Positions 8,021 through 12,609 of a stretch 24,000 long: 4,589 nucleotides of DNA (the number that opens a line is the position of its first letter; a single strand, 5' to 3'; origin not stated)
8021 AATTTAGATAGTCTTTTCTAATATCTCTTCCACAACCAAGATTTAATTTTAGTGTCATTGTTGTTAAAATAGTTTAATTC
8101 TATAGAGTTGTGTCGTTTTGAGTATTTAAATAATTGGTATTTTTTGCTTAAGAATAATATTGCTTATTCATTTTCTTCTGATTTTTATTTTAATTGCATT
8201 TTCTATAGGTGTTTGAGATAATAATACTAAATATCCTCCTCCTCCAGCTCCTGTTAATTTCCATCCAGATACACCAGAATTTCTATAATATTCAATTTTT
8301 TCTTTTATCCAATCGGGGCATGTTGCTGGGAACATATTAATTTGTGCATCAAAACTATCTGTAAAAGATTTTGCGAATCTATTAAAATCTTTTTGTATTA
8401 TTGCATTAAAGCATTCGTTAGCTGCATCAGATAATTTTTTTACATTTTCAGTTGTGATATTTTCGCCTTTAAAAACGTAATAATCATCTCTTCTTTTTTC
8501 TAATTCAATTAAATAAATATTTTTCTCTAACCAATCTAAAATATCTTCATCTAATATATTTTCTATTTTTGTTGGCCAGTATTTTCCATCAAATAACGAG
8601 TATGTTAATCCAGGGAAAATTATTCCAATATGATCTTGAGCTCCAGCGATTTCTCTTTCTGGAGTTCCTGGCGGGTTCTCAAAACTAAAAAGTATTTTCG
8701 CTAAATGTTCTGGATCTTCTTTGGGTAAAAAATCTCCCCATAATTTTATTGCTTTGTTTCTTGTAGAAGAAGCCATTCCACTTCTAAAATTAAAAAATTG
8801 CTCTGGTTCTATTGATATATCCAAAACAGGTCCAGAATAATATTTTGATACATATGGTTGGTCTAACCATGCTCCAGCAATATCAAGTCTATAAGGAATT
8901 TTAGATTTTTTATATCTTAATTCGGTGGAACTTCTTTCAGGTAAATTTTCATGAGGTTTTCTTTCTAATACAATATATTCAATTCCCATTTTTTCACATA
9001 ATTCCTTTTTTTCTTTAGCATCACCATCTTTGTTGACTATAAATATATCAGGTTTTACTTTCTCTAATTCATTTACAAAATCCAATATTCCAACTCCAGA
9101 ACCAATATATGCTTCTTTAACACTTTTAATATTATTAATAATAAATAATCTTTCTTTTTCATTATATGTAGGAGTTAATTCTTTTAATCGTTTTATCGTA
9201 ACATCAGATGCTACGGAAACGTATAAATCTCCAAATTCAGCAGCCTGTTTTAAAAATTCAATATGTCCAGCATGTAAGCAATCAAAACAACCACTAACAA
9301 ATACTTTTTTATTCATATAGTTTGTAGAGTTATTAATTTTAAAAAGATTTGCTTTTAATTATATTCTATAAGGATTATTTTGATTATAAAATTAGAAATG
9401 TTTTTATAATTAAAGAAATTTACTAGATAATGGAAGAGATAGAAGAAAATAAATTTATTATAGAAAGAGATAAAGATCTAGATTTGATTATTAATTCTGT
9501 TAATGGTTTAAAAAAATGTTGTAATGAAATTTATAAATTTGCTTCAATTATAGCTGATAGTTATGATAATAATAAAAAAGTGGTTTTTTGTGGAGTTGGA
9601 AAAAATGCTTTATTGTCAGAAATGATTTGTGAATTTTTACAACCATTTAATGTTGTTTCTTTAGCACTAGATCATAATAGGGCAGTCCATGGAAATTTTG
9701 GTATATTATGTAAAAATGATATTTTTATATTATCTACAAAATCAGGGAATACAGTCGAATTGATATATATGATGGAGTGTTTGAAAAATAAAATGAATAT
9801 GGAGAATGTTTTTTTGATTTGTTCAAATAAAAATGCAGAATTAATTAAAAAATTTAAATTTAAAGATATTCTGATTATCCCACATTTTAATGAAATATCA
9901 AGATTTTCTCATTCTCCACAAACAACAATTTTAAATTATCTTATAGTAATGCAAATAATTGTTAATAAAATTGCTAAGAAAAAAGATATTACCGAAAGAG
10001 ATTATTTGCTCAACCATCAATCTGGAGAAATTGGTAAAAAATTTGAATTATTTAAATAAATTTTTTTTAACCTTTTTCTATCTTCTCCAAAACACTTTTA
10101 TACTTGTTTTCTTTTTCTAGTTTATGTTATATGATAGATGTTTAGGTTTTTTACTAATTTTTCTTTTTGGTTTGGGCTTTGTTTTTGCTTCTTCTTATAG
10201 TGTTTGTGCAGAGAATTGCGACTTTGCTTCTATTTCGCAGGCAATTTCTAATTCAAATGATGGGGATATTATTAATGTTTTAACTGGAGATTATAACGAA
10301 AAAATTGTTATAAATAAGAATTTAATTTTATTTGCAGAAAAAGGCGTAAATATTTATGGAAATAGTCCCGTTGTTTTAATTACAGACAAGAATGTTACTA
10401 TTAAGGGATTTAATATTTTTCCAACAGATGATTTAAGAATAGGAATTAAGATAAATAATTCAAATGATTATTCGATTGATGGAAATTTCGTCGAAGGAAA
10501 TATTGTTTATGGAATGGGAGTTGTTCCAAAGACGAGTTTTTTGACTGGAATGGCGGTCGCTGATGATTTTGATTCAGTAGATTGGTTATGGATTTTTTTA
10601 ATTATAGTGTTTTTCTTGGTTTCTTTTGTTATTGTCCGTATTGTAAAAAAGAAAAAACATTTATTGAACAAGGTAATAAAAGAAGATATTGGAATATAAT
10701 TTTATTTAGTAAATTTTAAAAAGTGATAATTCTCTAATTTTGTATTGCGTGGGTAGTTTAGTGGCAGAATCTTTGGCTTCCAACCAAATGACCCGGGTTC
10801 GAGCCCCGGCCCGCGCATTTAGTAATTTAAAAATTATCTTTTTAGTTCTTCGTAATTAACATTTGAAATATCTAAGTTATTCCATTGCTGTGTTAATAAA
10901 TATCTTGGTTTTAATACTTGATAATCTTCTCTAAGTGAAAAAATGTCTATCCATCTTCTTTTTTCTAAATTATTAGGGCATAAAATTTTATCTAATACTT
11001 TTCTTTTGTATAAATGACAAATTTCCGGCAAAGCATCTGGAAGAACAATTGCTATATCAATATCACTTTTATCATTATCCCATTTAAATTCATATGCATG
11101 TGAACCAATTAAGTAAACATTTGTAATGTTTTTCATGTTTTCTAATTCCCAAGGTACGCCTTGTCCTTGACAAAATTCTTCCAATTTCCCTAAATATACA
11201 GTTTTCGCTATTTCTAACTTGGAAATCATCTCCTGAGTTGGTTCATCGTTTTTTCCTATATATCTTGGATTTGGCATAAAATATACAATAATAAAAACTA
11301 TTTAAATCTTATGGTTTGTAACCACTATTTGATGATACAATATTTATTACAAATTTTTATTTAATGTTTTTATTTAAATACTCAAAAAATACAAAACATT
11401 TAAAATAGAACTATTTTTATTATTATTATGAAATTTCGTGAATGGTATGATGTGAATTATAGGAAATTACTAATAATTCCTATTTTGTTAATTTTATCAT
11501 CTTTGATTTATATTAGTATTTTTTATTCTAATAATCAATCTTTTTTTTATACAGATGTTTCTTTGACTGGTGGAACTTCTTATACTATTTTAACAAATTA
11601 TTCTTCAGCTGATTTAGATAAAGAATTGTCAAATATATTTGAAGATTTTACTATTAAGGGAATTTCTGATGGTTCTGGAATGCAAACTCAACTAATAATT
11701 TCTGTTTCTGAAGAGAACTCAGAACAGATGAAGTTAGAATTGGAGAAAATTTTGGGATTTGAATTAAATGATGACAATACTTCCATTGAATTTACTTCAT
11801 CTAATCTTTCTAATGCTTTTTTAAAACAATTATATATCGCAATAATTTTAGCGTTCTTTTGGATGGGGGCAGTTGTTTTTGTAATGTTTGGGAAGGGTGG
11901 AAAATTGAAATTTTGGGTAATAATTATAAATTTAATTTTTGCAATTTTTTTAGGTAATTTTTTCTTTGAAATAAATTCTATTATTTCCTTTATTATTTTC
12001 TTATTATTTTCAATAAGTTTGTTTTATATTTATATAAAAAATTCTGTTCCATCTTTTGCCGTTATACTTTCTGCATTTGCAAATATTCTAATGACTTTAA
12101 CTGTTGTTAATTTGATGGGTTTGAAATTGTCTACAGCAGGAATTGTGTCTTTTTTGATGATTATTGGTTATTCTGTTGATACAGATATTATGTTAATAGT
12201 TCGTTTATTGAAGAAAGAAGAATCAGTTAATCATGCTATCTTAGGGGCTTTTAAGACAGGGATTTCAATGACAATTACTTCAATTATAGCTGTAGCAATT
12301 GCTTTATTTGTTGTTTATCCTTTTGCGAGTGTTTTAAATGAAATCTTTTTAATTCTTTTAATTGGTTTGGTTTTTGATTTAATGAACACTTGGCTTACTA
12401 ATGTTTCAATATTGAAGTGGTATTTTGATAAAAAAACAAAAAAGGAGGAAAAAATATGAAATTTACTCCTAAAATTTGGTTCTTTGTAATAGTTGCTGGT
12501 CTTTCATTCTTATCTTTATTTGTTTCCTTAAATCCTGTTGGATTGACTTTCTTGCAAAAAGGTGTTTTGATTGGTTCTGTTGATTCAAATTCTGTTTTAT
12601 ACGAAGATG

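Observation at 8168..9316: Fusion of a HIGH-motif (TagD/HldC-type) nucleotidyltransferase with a fucokinase-like GHMP kinase: a candidate single-polypeptide sugar-activation module with an uncharacterised architecture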

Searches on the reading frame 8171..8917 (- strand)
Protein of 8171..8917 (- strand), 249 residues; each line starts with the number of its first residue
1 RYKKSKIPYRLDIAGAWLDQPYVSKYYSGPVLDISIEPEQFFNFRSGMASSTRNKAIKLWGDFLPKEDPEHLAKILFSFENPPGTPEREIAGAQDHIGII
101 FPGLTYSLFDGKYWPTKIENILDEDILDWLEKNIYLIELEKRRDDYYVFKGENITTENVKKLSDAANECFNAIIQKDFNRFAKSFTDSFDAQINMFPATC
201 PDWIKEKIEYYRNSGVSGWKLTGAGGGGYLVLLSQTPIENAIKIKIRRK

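Call 52: search_solved_structures(query=A2, max_evalue=0.01, show_alignments=4)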
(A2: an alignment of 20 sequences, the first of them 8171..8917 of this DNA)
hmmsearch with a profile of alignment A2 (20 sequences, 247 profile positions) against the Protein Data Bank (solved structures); distinct sequences matched with E-value up to 0.01: 9.
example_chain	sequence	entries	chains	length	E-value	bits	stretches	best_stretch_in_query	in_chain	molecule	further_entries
9iip_A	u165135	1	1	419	1.1e-14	58.1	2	160-240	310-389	L-fucokinase/L-fucose-1-P guanylyltransferase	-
5yys_A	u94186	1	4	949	8.9e-14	55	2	160-240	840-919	L-fucokinase, L-fucose-1-P guanylyltransferase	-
9iit_A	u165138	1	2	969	9.4e-14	55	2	160-240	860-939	L-fucokinase/L-fucose-1-P guanylyltransferase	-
3k85_A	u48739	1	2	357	6.8e-07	32.5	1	151-232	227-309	D-glycero-D-manno-heptose 1-phosphate kinase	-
4n3o_A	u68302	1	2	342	0.0002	24.4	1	71-233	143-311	Putative D-glycero-D-manno-heptose 7-phosphate kinase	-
4usm_A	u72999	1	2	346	0.00095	22.2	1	89-230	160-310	PUTATIVE SUGAR KINASE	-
1kkh_A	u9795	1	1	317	0.0012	21.8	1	125-233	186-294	Mevalonate Kinase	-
1vis_A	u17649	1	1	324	0.0013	21.7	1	126-233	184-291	Mevalonate kinase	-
4usk_A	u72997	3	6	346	0.0018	21.3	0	146-230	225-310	PUTATIVE SUGAR KINASE | SUGAR KINASE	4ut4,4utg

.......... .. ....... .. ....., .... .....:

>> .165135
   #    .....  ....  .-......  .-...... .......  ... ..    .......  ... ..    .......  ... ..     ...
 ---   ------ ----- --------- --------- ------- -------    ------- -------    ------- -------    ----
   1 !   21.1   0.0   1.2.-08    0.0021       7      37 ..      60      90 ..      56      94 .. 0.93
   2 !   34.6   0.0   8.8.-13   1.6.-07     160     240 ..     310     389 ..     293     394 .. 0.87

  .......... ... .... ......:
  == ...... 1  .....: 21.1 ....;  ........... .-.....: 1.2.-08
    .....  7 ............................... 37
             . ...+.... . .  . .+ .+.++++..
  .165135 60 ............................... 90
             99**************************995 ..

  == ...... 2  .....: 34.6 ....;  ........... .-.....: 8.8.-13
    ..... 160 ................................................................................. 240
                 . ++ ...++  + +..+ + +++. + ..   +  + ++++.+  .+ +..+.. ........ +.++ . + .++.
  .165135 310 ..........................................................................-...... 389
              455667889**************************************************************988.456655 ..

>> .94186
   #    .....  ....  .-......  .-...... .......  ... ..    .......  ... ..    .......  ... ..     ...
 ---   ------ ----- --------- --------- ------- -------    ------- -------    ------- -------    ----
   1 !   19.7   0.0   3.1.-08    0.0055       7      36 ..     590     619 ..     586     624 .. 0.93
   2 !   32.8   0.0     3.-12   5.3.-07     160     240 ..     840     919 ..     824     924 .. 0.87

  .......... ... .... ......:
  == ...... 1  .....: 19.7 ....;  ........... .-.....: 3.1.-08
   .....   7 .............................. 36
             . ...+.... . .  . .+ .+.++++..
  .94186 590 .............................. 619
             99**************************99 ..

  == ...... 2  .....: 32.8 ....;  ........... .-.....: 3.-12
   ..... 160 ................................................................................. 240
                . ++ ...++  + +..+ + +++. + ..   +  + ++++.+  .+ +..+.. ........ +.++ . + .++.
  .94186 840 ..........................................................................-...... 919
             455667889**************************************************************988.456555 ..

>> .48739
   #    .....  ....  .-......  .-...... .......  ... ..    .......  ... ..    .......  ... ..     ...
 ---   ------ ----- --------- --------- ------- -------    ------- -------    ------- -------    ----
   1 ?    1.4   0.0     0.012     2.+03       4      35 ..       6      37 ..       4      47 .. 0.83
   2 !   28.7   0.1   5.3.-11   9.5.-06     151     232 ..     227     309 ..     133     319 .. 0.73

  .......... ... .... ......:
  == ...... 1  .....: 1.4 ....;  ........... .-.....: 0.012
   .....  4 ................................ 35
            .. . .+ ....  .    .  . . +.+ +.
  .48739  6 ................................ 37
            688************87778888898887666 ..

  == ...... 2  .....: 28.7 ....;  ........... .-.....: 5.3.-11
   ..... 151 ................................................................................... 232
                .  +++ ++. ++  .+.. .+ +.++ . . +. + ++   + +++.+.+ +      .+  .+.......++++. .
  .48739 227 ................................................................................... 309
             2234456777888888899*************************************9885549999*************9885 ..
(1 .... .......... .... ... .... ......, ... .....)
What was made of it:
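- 8171..8905 (-): C-terminal compact GHMP kinase domain, aa 138-382, fucokinase-type. Profile A2 against PDB: Fkp 9iip 1.1e-14, HddA 3k85 6.8e-7 (call 52).
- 8855..8896 (-): GHMP motif 1 / sugar site: P-Y-R143-L-D-I-A-G-A-W150-L-D152-Q153-P. Aligns to Fkp P-V-R592-I-D-M-A-G-G-W599-T-D601-T602-P (call 52). HddA has G at the Trp position (call 52).
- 8231..8260 (-): GHMP motif 3: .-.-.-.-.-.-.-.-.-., aa 353-362. Aligns to Fkp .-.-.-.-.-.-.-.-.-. (call 52).
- On Fkp-type L-fucokinase: R143, W150 and D152 align directly (call 52).
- Closest known: HddA / WcbL GHMP heptokinases. Different: Sequence-profile similarity is much weaker than to Fkp (call 52).
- Motif 1 aligns residue for residue with Fkp R592/W599/D601, whereas HddA lacks the Trp (call 52). 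Motif 1 has the fucokinase Trp where HddA has Gly (call 52).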

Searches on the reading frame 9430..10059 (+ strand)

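Call 8: search_protein_families(library=pfam, proteins=[window:9430-10059:+], max_evalue=0.01)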
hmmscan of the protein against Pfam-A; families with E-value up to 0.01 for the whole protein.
window:9430-10059:+ (209 aa): 1 family
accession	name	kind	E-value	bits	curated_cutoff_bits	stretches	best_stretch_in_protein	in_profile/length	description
PF13580.11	SIS_2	-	0.00034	21.1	27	0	32-66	19-53/138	SIS domain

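Call 47: search_protein_families(library=ncbifam, proteins=[window:9430-10059:+], max_evalue=0.00001)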
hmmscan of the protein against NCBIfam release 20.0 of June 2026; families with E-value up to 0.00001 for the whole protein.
window:9430-10059:+ (209 aa): 3 families
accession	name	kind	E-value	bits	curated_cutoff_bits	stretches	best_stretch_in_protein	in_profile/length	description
TIGR00393.1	kpsF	subfamily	4.7e-14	52.6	203.7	1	50-205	2-153/268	KpsF/GutQ family sugar-phosphate isomerase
NF008141.0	PRK10892.1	equivalog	2.6e-11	43.4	505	1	23-206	26-203/328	arabinose-5-phosphate isomerase KdsD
NF008581.0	PRK11543.1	equivalog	1e-08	34.6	481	1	34-204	31-194/321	arabinose-5-phosphate isomerase GutQ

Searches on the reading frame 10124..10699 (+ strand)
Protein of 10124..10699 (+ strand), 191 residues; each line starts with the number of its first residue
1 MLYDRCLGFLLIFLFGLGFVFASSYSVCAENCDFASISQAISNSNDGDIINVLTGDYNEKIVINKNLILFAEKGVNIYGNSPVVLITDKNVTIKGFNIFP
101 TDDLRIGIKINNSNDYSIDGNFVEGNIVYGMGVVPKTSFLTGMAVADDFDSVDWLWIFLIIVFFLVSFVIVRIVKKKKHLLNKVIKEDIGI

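Call 8: search_protein_families(library=pfam, proteins=[window:10124-10699:+], max_evalue=0.01)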
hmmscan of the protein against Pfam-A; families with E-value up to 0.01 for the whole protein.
window:10124-10699:+ (191 aa): 2 families
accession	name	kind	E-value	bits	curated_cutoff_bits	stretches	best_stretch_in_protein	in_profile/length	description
PF07602.17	DUF1565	-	0.00011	22.1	20.3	0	32-81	13-60/257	Protein of unknown function (DUF1565)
PF20744.3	gp37_trimer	-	0.004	17.6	21.7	1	100-157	23-82/95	Tail fibre protein gp37 trimerization region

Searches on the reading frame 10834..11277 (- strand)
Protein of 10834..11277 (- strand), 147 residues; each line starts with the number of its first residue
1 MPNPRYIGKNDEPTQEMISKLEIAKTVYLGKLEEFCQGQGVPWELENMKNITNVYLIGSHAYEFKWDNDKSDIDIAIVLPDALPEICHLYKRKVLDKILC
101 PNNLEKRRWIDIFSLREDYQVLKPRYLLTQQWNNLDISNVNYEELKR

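Call 8: search_protein_families(library=pfam, proteins=[window:10834-11277:-], max_evalue=0.01)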
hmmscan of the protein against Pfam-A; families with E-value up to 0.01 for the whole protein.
window:10834-11277:- (147 aa): 2 families
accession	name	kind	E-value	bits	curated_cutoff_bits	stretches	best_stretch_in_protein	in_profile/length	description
PF18765.7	Polbeta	-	1.1e-05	25.9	26.9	1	45-118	7-72/93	Polymerase beta, Nucleotidyltransferase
PF01909.29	NTP_transf_2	-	0.002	18.9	21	1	49-93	12-47/93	Nucleotidyltransferase domain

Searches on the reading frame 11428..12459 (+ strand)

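Call 9: search_protein_families(library=pfam, proteins=[window:11428-12459:+], max_evalue=0.01)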
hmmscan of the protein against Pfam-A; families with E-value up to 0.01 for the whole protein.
window:11428-12459:+ (343 aa): 1 family
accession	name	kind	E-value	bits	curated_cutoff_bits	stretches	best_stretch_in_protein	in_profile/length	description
PF02355.23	SecD_SecF_C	-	2.5e-18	66.6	20.5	1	184-332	33-186/189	Protein export membrane protein SecD/SecF, C-terminal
